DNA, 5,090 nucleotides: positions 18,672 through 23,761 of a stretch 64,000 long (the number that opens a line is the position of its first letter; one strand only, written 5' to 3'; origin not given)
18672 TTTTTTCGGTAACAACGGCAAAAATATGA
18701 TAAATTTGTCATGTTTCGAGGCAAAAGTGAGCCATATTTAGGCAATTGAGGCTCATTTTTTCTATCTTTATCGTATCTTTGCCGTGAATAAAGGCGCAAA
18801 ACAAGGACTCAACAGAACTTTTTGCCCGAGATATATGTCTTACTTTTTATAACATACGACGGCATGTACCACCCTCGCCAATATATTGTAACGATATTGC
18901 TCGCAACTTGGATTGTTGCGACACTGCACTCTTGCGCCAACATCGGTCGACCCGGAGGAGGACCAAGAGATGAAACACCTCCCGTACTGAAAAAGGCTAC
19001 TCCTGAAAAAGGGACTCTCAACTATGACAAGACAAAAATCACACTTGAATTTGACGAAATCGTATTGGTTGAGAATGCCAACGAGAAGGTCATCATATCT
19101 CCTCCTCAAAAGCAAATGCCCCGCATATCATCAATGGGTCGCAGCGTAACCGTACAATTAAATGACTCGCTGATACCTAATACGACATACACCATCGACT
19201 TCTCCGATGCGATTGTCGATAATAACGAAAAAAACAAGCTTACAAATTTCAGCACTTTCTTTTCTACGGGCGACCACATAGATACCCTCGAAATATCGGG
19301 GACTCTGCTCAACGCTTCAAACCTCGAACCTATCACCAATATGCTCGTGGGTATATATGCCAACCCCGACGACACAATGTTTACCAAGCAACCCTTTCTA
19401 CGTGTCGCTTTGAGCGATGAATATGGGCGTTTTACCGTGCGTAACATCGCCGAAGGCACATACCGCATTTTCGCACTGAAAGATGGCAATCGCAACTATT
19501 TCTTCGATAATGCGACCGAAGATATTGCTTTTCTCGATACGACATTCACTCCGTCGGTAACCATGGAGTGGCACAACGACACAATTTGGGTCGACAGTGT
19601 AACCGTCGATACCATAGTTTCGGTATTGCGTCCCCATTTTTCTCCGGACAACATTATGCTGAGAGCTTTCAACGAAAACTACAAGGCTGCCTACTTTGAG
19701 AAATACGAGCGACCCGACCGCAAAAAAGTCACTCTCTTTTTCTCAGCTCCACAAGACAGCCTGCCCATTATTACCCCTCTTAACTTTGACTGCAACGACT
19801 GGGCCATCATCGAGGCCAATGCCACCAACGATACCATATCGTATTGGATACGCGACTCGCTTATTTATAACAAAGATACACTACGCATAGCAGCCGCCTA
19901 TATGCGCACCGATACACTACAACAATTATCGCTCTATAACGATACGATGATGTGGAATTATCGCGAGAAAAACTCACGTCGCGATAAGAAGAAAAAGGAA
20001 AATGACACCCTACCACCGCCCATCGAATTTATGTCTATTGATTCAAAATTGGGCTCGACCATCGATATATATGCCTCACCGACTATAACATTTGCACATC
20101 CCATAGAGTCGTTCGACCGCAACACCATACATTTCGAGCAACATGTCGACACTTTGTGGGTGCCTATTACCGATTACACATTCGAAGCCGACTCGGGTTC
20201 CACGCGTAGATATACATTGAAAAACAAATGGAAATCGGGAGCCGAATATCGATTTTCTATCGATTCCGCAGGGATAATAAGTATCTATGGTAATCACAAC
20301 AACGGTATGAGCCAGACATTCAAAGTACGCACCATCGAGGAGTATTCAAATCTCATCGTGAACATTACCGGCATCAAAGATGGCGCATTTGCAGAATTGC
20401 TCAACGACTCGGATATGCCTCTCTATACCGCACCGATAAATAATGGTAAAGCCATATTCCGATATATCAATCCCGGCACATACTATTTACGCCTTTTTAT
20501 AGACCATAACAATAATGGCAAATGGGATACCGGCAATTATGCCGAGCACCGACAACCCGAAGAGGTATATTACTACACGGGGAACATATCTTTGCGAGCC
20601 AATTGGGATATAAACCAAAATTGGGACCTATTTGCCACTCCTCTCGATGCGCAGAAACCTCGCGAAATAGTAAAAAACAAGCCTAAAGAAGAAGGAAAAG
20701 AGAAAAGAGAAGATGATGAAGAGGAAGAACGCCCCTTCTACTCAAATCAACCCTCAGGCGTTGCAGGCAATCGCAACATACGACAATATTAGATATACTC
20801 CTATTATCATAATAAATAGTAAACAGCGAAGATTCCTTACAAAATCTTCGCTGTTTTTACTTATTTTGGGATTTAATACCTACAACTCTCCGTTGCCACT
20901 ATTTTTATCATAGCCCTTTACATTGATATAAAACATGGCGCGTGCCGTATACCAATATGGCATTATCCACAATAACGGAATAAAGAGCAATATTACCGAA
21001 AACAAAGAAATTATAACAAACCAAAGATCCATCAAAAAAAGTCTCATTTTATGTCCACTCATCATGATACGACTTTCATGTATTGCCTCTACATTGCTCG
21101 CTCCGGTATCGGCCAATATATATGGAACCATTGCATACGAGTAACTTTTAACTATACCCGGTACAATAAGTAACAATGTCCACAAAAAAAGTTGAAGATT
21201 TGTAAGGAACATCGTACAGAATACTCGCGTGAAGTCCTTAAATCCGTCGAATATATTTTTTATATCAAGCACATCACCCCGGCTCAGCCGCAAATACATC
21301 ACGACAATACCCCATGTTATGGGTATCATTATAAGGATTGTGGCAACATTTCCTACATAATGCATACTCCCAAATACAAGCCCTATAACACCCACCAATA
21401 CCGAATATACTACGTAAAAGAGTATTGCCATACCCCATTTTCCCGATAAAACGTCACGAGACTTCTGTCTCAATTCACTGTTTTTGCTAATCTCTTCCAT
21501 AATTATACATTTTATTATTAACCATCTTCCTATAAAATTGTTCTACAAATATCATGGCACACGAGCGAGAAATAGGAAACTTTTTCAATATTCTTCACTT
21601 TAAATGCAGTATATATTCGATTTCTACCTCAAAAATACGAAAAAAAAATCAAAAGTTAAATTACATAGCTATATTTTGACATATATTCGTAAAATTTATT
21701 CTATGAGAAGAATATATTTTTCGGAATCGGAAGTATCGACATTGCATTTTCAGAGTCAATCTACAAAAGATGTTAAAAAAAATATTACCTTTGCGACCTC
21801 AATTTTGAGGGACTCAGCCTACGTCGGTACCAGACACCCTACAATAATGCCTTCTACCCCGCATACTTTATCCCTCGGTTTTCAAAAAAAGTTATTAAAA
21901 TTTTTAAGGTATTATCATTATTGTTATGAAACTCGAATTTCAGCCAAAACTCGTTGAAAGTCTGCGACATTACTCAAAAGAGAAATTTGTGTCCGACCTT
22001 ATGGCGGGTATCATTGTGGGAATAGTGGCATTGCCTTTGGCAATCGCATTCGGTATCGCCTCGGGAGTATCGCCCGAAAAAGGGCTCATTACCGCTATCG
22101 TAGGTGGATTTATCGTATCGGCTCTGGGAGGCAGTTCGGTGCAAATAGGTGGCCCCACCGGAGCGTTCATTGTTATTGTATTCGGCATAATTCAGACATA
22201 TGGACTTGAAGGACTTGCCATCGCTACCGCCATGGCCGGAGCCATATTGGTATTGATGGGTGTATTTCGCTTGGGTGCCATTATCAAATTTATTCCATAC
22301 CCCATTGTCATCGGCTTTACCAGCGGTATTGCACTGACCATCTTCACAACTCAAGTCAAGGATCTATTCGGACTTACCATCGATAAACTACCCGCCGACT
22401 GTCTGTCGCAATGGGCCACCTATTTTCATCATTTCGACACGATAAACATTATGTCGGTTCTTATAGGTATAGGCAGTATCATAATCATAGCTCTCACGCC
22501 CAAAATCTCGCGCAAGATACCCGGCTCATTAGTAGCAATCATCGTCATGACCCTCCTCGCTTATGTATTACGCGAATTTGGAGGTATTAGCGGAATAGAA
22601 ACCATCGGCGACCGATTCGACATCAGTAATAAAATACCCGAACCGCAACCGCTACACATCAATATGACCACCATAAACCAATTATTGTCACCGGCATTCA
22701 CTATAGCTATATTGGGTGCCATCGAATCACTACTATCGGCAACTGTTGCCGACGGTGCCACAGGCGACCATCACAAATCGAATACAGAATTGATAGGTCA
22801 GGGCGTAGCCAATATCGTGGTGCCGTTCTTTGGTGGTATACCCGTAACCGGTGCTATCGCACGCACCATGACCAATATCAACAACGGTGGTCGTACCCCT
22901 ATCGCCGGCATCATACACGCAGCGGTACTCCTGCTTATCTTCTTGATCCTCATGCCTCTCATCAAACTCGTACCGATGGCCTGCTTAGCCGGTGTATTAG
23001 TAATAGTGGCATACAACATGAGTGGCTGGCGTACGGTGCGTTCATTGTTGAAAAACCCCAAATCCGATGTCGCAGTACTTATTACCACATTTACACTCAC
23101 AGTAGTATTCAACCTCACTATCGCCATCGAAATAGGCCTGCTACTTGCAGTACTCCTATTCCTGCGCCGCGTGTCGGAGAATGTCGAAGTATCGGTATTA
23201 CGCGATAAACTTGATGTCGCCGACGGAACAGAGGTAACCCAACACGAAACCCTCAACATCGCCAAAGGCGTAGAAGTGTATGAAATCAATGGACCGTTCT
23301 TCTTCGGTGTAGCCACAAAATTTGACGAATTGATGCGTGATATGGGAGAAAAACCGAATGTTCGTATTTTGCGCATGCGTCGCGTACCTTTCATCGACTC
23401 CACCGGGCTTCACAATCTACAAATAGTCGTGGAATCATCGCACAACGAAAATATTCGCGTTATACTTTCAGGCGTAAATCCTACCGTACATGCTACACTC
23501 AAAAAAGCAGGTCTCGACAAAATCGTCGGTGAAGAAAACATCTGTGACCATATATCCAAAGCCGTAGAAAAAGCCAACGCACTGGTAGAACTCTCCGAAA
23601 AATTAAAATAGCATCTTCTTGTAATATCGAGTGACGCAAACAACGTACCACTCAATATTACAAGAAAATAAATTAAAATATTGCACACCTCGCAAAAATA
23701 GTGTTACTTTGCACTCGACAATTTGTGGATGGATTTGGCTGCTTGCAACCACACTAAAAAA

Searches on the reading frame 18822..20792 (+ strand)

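Call 60: search_protein_families(library=pfam, proteins=[window:18822-20792:+], max_evalue=0.00001)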
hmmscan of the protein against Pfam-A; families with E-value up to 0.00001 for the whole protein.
window:18822-20792:+ (656 aa): 2 families
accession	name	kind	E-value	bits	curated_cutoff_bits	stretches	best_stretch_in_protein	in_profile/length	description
PF13205.12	Big_5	-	1.2e-20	74.6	23.6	1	50-149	1-105/105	Bacterial Ig-like domain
PF09912.14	DUF2141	-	2.4e-06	27.9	24.4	0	542-571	44-73/112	Uncharacterized protein conserved in bacteria (DUF2141)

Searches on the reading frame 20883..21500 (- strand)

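Call 41: search_protein_families(library=pfam, proteins=[window:20883-21500:-], max_evalue=0.00001)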
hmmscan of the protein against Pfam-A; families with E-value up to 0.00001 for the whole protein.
seq(206 aa): 1 family
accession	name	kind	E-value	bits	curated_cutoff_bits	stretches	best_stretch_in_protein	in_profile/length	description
PF06161.16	DUF975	-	8.8e-28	98.2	34.8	2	111-195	156-240/243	Protein of unknown function (DUF975)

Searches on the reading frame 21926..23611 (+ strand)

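Call 60: search_protein_families(library=pfam, proteins=[window:21926-23611:+], max_evalue=0.00001)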
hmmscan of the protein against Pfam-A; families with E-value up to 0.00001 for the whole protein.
window:21926-23611:+ (561 aa): 2 families
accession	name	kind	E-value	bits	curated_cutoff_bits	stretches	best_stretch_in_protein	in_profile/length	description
PF00916.26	Sulfate_transp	-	4.8e-84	282.8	23.2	1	21-387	1-379/380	Sulfate permease family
PF01740.26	STAS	-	2.9e-16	59.6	22.6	1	446-546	7-106/106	STAS domain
